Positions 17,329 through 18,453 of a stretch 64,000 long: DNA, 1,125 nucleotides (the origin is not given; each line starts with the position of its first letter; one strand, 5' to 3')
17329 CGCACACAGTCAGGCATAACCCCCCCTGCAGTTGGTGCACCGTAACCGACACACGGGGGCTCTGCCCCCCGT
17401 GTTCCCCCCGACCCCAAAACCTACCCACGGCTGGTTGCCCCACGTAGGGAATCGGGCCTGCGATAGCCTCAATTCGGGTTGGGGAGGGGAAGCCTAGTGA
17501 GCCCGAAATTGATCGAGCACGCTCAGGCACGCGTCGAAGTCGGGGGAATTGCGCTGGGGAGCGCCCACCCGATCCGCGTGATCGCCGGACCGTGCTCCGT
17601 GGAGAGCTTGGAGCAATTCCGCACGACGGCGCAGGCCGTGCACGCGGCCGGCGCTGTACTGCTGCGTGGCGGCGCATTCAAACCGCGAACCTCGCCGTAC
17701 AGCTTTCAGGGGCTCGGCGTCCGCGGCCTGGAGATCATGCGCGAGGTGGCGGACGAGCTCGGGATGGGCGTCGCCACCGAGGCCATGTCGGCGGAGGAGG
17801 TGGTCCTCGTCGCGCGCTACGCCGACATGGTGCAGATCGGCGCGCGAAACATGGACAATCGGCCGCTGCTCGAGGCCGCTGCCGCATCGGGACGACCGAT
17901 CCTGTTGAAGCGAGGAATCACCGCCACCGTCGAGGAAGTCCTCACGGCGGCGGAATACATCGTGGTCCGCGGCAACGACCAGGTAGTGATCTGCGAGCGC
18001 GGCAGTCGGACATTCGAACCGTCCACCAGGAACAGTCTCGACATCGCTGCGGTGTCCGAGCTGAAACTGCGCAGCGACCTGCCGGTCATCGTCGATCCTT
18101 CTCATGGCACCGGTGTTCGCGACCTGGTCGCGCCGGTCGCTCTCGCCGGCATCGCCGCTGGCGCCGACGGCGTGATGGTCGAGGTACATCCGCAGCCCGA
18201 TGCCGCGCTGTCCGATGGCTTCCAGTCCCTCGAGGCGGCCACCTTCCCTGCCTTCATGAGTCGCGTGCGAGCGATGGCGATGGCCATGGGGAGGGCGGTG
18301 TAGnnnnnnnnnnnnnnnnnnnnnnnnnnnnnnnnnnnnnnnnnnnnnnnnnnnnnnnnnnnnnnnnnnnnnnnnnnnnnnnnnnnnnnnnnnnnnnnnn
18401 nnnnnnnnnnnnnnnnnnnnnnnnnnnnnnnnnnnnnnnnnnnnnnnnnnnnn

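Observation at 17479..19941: DAHP synthase followed by a catalytically dead DAHPS-like paralog fused to extra domains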

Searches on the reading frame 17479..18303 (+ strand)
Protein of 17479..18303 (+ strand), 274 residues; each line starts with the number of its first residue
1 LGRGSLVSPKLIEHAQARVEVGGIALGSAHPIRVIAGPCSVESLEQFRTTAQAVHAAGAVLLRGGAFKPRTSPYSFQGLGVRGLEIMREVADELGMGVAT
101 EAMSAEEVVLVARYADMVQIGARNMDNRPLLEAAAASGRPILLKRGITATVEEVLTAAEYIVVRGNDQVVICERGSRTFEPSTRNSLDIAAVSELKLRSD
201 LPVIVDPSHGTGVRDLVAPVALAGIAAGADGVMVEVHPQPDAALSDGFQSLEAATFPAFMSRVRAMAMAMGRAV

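Call 6: search_protein_families(library=pfam, proteins=[window:17479-18303:+], max_evalue=1)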
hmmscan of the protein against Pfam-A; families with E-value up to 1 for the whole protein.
window:17479-18303:+ (274 aa): 3 families
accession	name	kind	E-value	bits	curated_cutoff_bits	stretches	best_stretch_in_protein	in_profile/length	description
PF00793.26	DAHP_synth_1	-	3.4e-76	256.2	25.5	1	23-261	9-259/270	DAHP synthetase I family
PF03102.20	NeuB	-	1.1e-10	41.8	22.1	1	85-273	59-239/241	NeuB family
PF02879.22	PGM_PMM_II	-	0.18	12.8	29.3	1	193-270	13-85/103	Phosphoglucomutase/phosphomannomutase, alpha/beta/alpha domain II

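Call 7: search_protein_families(library=ncbifam, proteins=[window:17479-18303:+], max_evalue=1)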
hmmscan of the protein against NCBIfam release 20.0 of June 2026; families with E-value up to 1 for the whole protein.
window:17479-18303:+ (274 aa): 13 families
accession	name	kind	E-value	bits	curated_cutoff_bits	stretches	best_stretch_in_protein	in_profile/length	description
NF006421.0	PRK08673.1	subfamily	2.9e-112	375.2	335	1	12-273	76-336/338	3-deoxy-7-phosphoheptulonate synthase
TIGR01361.1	DAHP_synth_Bsub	equivalog_domain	1.4e-103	345.8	267.75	1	12-265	7-259/260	3-deoxy-7-phosphoheptulonate synthase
NF009239.0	PRK12595.1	equivalog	1.1e-98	330.6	279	1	12-268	100-355/360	bifunctional 3-deoxy-7-phosphoheptulonate synthase/chorismate mutase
NF009933.0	PRK13396.1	subfamily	9.1e-88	294.6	486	1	22-272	92-343/352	3-deoxy-7-phosphoheptulonate synthase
NF041229.1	BagF_FevY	exception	4.2e-85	285.9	700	1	16-253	76-312/340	phospho-2-dehydro-3-deoxyheptonate aldolase BagF/FevY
NF003543.0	PRK05198.1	equivalog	3.4e-32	111.5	242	1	17-268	3-269/273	3-deoxy-8-phosphooctulonate synthase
TIGR01362.1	KDO8P_synth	equivalog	8.9e-30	103.7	314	1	32-266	3-252/258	3-deoxy-8-phosphooctulonate synthase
NF009109.0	PRK12457.1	equivalog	7e-21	74.7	457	1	70-266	61-268/281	3-deoxy-8-phosphooctulonate synthase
TIGR03586.1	PseI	equivalog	2.9e-08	33.3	340.25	1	88-272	83-259/327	pseudaminic acid synthase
TIGR03569.1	NeuB_NnaB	equivalog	2.5e-07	30.1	399.65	1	89-273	83-261/329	N-acetylneuraminate synthase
NF009395.0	PRK12755.1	subfamily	7.8e-05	21.5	343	1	15-152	39-196/355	3-deoxy-7-phosphoheptulonate synthase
NF009396.0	PRK12756.1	subfamily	0.0034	16.3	463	0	15-49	36-70/349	Trp-sensitive 3-deoxy-7-phosphoheptulonate synthase AroH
TIGR00034.1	aroFGH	equivalog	0.0043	15.9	173.2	0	15-52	32-76/342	3-deoxy-7-phosphoheptulonate synthase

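Call 69: search_solved_structures(query=window:17479-18303:+, max_evalue=1e-20, show_alignments=1)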
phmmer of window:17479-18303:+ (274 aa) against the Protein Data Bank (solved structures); distinct sequences matched with E-value up to 1e-20: 11.
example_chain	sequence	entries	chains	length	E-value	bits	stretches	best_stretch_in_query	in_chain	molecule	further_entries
1vs1_A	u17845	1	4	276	1.4e-87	296.7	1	9-264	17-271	3-deoxy-7-phosphoheptulonate synthase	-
3pg8_A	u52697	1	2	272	1.6e-81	276.9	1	17-272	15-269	Phospho-2-dehydro-3-deoxyheptonate aldolase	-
5j6f_A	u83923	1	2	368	2.7e-81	276.2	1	16-272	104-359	3-deoxy-D-arabino-heptulosonate 7-phosphate synthase, chorismate mutase-isozyme 3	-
1rzm_A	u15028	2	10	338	3.5e-81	275.8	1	17-272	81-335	Phospho-2-dehydro-3-deoxyheptonate aldolase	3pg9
1vr6_A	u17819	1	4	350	3.9e-81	275.6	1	17-272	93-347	Phospho-2-dehydro-3-deoxyheptonate aldolase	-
3nvt_A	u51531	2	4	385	1.9e-79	270.1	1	16-266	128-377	3-deoxy-D-arabino-heptulosonate 7-phosphate synthase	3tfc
4grs_A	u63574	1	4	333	9.8e-76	257.9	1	17-264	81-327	Phospho-2-dehydro-3-deoxyheptonate aldolase, 2-dehydro-3-deoxyphosphoheptonate aldolase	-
1zco_A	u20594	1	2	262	2.4e-75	256.6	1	21-264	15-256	2-dehydro-3-deoxyphosphoheptonate aldolase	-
4c1k_A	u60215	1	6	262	6.3e-75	255.3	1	21-264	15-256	2-DEHYDRO-3-DEOXYPHOSPHOHEPTONATE ALDOLASE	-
4c1l_A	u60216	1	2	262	6e-74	252.1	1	21-264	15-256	2-dehydro-3-deoxyphosphoheptonate aldolase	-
3stg_A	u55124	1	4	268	1.9e-22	83.4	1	19-266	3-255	2-dehydro-3-deoxyphosphooctonate aldolase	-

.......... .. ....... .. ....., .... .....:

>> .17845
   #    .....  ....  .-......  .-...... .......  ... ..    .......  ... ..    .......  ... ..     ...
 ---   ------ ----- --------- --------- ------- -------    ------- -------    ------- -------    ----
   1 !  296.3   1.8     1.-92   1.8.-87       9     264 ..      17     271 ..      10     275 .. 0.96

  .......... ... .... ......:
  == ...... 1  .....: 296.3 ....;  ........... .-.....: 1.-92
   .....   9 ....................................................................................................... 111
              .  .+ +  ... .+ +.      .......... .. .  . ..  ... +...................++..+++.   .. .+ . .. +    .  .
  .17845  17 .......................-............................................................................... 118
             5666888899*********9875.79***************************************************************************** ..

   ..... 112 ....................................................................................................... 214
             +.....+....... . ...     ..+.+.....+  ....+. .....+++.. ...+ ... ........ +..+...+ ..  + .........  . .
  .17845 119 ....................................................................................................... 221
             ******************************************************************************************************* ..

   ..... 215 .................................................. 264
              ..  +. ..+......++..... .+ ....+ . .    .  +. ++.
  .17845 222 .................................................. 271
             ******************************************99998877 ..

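Call 79: find_homologous_proteins(query=window:17497-18300:+, max_evalue=1e-30)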
Query window:17497-18300:+ (268 aa): 8000 proteins with E <= 1e-30 among 8000 candidates; the best 120 are listed.
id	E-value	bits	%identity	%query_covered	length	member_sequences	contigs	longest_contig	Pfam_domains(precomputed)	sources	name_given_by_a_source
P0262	4.3e-162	555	99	100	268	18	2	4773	PF03102.21,PF00793.27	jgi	jgi:3-deoxy-7-phosphoheptulonate synthase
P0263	1.4e-139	482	85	100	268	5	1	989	PF03102.21,PF00793.27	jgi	jgi:3-deoxy-7-phosphoheptulonate synthase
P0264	7.1e-137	473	84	100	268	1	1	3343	PF03102.21,PF00793.27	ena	-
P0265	1.0e-134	466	87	91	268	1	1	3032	PF03102.21,PF00793.27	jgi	jgi:3-deoxy-7-phosphoheptulonate synthase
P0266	2.1e-131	455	81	100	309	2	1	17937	PF03102.21,PF00793.27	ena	-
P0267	7.2e-131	453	99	82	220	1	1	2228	PF03102.21,PF00793.27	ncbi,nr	ncbi:MAG TPA: 3-deoxy-7-phosphoheptulonate synthase, partial [Actinomycetes bacterium]|nr:3-deoxy-7-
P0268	1.0e-130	453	82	100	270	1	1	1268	PF03102.21,PF00793.27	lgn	-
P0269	1.2e-130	452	83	100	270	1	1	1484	PF03102.21,PF00793.27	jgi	jgi:3-deoxy-7-phosphoheptulonate synthase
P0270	1.2e-130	452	81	100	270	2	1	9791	PF03102.21,PF00793.27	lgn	-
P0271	9.7e-130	449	81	100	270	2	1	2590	PF03102.21,PF00793.27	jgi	jgi:3-deoxy-7-phosphoheptulonate synthase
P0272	4.4e-129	447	79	100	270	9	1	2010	PF03102.21,PF00793.27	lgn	-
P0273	1.3e-128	446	79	100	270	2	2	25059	PF03102.21,PF00793.27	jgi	jgi:3-deoxy-7-phosphoheptulonate synthase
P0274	1.4e-128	446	82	97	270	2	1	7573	PF03102.21,PF00793.27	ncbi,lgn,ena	ncbi:MAG: 3-deoxy-7-phosphoheptulonate synthase [Actinomycetota bacterium]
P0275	1.5e-128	446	81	100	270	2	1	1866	PF03102.21,PF00793.27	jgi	jgi:3-deoxy-7-phosphoheptulonate synthase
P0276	2.4e-128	445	81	100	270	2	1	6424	PF03102.21,PF00793.27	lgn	-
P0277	6.1e-128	444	81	100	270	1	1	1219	PF03102.21,PF00793.27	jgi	jgi:3-deoxy-7-phosphoheptulonate synthase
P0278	8.5e-128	443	80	100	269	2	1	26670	PF03102.21,PF00793.27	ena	-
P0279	9.9e-128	443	80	100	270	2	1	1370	PF03102.21,PF00793.27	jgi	jgi:3-deoxy-7-phosphoheptulonate synthase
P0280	1.2e-127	443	81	100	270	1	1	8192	PF03102.21,PF00793.27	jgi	jgi:3-deoxy-7-phosphoheptulonate synthase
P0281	1.5e-127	442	80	100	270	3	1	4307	PF03102.21,PF00793.27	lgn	-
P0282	1.9e-127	442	81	100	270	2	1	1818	PF03102.21,PF00793.27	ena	-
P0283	2.3e-127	442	79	100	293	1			PF03102.21,PF00793.27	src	-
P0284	3.8e-127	441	85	94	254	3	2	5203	PF03102.21,PF00793.27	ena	-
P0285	6.8e-127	440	83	91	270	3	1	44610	PF03102.21,PF00793.27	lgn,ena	-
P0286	7.8e-127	440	79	100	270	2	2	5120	PF03102.21,PF00793.27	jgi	jgi:3-deoxy-7-phosphoheptulonate synthase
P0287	1.1e-126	439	79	100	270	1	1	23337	PF03102.21,PF00793.27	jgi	jgi:3-deoxy-7-phosphoheptulonate synthase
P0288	1.8e-126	439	80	100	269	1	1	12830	PF03102.21,PF00793.27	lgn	-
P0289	2.9e-126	438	83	91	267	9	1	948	PF03102.21,PF00793.27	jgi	jgi:3-deoxy-7-phosphoheptulonate synthase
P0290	3.0e-126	438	83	97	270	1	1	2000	PF03102.21,PF00793.27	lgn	-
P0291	5.6e-126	437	82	91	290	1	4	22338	PF03102.21,PF00793.27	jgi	jgi:3-deoxy-7-phosphoheptulonate synthase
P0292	6.7e-126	437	81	96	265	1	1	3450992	PF03102.21,PF00793.27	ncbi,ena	-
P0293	7.3e-126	437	80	100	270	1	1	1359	PF03102.21,PF00793.27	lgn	-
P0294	1.7e-125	436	82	96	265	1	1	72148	PF03102.21,PF00793.27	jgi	jgi:3-deoxy-7-phosphoheptulonate synthase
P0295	2.7e-125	435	82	97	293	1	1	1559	PF03102.21,PF00793.27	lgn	-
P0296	4.1e-125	434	81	96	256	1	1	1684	PF03102.21,PF00793.27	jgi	jgi:3-deoxy-7-phosphoheptulonate synthase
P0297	7.6e-125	433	76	100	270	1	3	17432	PF03102.21,PF00793.27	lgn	-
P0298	3.0e-124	431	79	100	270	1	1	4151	PF03102.21,PF00793.27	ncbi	-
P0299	3.6e-124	431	82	91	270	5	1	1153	PF03102.21,PF00793.27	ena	-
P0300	7.3e-124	430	82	91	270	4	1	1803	PF03102.21,PF00793.27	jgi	-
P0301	1.5e-123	429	79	95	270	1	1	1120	PF03102.21,PF00793.27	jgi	jgi:3-deoxy-7-phosphoheptulonate synthase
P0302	2.2e-123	429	80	96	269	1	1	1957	PF03102.21,PF00793.27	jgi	jgi:3-deoxy-7-phosphoheptulonate synthase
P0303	8.3e-123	427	80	96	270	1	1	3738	PF03102.21,PF00793.27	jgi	jgi:3-deoxy-7-phosphoheptulonate synthase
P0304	1.0e-122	426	77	100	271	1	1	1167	PF03102.21,PF00793.27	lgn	-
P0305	1.1e-122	426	81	100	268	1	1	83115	PF00793.27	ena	-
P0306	1.2e-122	426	77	100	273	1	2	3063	PF03102.21,PF00793.27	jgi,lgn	jgi:3-deoxy-7-phosphoheptulonate synthase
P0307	1.5e-122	426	78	100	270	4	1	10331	PF03102.21,PF00793.27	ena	-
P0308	3.0e-122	425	81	96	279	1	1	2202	PF03102.21,PF00793.27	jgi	jgi:3-deoxy-7-phosphoheptulonate synthase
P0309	3.0e-122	425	75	100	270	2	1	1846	PF03102.21,PF00793.27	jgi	-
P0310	3.3e-122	425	79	95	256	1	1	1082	PF03102.21,PF00793.27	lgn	-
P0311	5.6e-122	424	74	100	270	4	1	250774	PF03102.21,PF00793.27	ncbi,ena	-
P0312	9.1e-122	423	77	100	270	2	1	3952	PF03102.21,PF00793.27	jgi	jgi:3-deoxy-7-phosphoheptulonate synthase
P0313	1.0e-121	423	77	96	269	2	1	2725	PF03102.21,PF00793.27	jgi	jgi:3-deoxy-7-phosphoheptulonate synthase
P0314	1.2e-121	423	77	100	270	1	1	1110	PF03102.21,PF00793.27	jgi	jgi:3-deoxy-7-phosphoheptulonate synthase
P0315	1.6e-121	423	77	100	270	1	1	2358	PF03102.21,PF00793.27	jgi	jgi:3-deoxy-7-phosphoheptulonate synthase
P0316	2.4e-121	422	77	100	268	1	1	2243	PF03102.21,PF00793.27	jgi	jgi:3-deoxy-7-phosphoheptulonate synthase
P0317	3.4e-121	421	75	100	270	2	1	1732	PF03102.21,PF00793.27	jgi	jgi:3-deoxy-7-phosphoheptulonate synthase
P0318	8.3e-121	420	77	98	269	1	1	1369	PF03102.21,PF00793.27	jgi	jgi:3-deoxy-7-phosphoheptulonate synthase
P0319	1.6e-120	419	78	95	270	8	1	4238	PF03102.21,PF00793.27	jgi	jgi:3-deoxy-7-phosphoheptulonate synthase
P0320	2.3e-120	419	75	100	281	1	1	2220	PF03102.21,PF00793.27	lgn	-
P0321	2.8e-120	418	75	100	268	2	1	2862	PF03102.21,PF00793.27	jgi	jgi:3-deoxy-7-phosphoheptulonate synthase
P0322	1.9e-118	412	79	91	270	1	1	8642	PF03102.21,PF00793.27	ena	-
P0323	1.5e-117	410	76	96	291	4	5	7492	PF03102.21,PF00793.27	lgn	-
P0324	2.5e-117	409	75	97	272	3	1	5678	PF03102.21,PF00793.27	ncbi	ncbi:MAG: 3-deoxy-7-phosphoheptulonate synthase [Actinomycetota bacterium]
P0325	2.7e-117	409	74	95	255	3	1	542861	PF03102.21,PF00793.27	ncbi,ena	-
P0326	4.1e-117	408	74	95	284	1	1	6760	PF03102.21,PF00793.27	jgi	jgi:3-deoxy-7-phosphoheptulonate synthase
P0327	4.4e-117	408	78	96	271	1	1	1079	PF03102.21,PF00793.27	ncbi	-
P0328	5.5e-117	408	90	79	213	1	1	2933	PF03102.21,PF00793.27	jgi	jgi:3-deoxy-7-phosphoheptulonate synthase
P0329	4.4e-116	405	75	96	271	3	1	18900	PF03102.21,PF00793.27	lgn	-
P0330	5.3e-116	404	74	96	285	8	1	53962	PF03102.21,PF00793.27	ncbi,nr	ncbi:MAG: 3-deoxy-7-phosphoheptulonate synthase [Actinobacteria bacterium]|nr:3-deoxy-7-phosphoheptu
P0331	5.7e-116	404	75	97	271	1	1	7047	PF03102.21,PF00793.27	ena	-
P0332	1.7e-115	403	76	97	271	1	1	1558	PF03102.21,PF00793.27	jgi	jgi:3-deoxy-7-phosphoheptulonate synthase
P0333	3.1e-115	402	74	96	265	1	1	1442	PF03102.21,PF00793.27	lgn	-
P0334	3.9e-115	402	75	95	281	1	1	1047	PF03102.21,PF00793.27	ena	-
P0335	5.3e-115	401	75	96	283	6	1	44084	PF03102.21,PF00793.27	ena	-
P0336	1.9e-114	399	73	97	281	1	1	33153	PF03102.21,PF00793.27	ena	-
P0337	2.9e-114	399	76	97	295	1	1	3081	PF03102.21,PF00793.27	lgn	-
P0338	2.9e-114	399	73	100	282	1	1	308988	PF03102.21,PF00793.27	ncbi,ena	-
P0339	4.7e-114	398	74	96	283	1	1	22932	PF03102.21,PF00793.27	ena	-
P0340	5.9e-114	398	73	96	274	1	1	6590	PF03102.21,PF00793.27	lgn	-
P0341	7.1e-114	398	74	96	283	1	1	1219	PF03102.21,PF00793.27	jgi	jgi:3-deoxy-7-phosphoheptulonate synthase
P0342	8.2e-114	397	72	96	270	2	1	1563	PF03102.21,PF00793.27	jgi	jgi:3-deoxy-7-phosphoheptulonate synthase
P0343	1.0e-113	397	74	98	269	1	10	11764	PF03102.21,PF00793.27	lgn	-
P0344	1.8e-113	396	76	91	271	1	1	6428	PF03102.21,PF00793.27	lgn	-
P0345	2.1e-113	396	74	95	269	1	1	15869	PF03102.21,PF00793.27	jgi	jgi:3-deoxy-7-phosphoheptulonate synthase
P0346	2.2e-113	396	73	95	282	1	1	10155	PF03102.21,PF00793.27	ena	-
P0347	2.7e-113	396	76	95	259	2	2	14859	PF03102.21,PF00793.27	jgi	jgi:3-deoxy-7-phosphoheptulonate synthase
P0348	3.1e-113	395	76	94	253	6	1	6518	PF03102.21,PF00793.27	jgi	jgi:3-deoxy-7-phosphoheptulonate synthase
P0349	3.2e-113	395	75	93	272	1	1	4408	PF03102.21,PF00793.27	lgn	-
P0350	3.3e-113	395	75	95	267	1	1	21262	PF03102.21,PF00793.27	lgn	-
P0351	4.2e-113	395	73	95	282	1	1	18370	PF03102.21,PF00793.27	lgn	-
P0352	4.5e-113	395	73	95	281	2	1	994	PF03102.21,PF00793.27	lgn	-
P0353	5.2e-113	395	73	96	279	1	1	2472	PF03102.21,PF00793.27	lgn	-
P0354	6.7e-113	394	75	95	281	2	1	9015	PF03102.21,PF00793.27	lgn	-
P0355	6.9e-113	394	72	96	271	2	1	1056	PF03102.21,PF00793.27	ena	-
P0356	8.9e-113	394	75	94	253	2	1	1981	PF03102.21,PF00793.27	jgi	jgi:3-deoxy-7-phosphoheptulonate synthase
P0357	9.8e-113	394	76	91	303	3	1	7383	PF03102.21,PF00793.27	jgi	jgi:3-deoxy-7-phosphoheptulonate synthase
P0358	1.1e-112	394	73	96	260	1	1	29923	PF03102.21,PF00793.27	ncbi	ncbi:MAG: 3-deoxy-7-phosphoheptulonate synthase [Actinomycetota bacterium]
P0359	1.2e-112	394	75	93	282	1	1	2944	PF03102.21,PF00793.27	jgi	jgi:3-deoxy-7-phosphoheptulonate synthase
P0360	1.4e-112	393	74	96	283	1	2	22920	PF03102.21,PF00793.27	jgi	jgi:3-deoxy-7-phosphoheptulonate synthase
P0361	1.6e-112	393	75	95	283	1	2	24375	PF03102.21,PF00793.27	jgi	jgi:3-deoxy-7-phosphoheptulonate synthase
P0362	1.6e-112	393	77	92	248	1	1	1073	PF03102.21,PF00793.27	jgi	jgi:3-deoxy-7-phosphoheptulonate synthase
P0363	2.6e-112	392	75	93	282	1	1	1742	PF03102.21,PF00793.27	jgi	jgi:3-deoxy-7-phosphoheptulonate synthase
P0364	2.9e-112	392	75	94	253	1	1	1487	PF03102.21,PF00793.27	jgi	jgi:3-deoxy-7-phosphoheptulonate synthase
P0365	3.0e-112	392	75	95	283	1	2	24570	PF03102.21,PF00793.27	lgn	-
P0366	3.3e-112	392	76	95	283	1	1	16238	PF03102.21,PF00793.27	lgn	-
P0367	3.9e-112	392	75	93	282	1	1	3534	PF03102.21,PF00793.27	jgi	jgi:3-deoxy-7-phosphoheptulonate synthase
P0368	4.0e-112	392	75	95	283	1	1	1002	PF03102.21,PF00793.27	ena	-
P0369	4.2e-112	392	76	90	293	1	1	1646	PF03102.21,PF00793.27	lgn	-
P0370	4.5e-112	392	75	93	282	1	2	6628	PF03102.21,PF00793.27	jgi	jgi:3-deoxy-7-phosphoheptulonate synthase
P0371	4.5e-112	392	72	95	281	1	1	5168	PF03102.21,PF00793.27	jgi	jgi:3-deoxy-7-phosphoheptulonate synthase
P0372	5.2e-112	391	71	97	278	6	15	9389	PF03102.21,PF00793.27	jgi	jgi:3-deoxy-7-phosphoheptulonate synthase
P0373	5.7e-112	391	75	95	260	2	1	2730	PF03102.21,PF00793.27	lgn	-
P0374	6.5e-112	391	72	97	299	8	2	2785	PF03102.21,PF00793.27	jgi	jgi:3-deoxy-7-phosphoheptulonate synthase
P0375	8.6e-112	391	74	93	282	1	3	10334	PF03102.21,PF00793.27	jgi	jgi:3-deoxy-7-phosphoheptulonate synthase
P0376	8.6e-112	391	72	97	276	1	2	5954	PF00793.27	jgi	jgi:3-deoxy-7-phosphoheptulonate synthase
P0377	9.7e-112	391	73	97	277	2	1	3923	PF03102.21,PF00793.27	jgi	jgi:3-deoxy-7-phosphoheptulonate synthase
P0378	1.0e-111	390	75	95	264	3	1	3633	PF03102.21,PF00793.27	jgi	jgi:3-deoxy-7-phosphoheptulonate synthase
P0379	1.3e-111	390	74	93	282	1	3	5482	PF03102.21,PF00793.27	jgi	jgi:3-deoxy-7-phosphoheptulonate synthase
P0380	1.7e-111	390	72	96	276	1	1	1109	PF03102.21,PF00793.27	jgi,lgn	jgi:3-deoxy-7-phosphoheptulonate synthase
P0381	3.3e-111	389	71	96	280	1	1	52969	PF03102.21,PF00793.27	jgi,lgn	jgi:3-deoxy-7-phosphoheptulonate synthase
